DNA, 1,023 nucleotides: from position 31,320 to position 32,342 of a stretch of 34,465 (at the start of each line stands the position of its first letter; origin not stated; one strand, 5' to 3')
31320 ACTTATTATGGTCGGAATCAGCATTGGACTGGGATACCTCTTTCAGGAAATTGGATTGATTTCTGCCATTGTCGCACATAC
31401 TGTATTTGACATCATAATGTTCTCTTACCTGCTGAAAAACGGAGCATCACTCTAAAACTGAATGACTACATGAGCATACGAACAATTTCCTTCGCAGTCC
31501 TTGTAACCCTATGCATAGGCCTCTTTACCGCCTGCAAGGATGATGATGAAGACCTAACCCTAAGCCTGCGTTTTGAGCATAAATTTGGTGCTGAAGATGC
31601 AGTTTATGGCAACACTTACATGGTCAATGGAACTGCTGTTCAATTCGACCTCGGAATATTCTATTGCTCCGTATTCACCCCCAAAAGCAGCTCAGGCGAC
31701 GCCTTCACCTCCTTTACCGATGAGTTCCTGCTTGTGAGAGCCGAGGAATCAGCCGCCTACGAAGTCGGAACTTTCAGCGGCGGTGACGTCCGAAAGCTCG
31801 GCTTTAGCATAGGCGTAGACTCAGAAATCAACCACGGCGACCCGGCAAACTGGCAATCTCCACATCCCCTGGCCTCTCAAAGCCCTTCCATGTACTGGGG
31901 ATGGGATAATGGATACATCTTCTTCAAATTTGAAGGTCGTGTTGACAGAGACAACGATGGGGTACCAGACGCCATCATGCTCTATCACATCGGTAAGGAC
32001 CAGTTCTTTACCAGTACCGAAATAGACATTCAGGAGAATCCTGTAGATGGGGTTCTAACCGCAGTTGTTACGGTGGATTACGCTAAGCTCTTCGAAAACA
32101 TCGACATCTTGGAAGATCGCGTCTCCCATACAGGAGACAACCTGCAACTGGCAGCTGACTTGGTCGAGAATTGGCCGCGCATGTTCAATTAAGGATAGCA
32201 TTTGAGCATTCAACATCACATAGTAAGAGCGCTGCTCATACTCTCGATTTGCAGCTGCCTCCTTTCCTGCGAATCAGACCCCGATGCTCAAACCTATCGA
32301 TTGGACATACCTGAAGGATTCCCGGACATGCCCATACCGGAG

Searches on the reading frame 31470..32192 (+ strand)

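Call 11: search_protein_families(library=pfam, proteins=[window:31470-32192:+], max_evalue=0.001)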
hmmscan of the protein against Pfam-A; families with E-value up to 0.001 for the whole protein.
window:31470-32192:+ (240 aa): 1 family
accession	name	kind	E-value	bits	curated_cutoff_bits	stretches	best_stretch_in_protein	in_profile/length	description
PF20243.3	MbnP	-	4.2e-30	105.5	27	1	30-216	3-184/189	MbnP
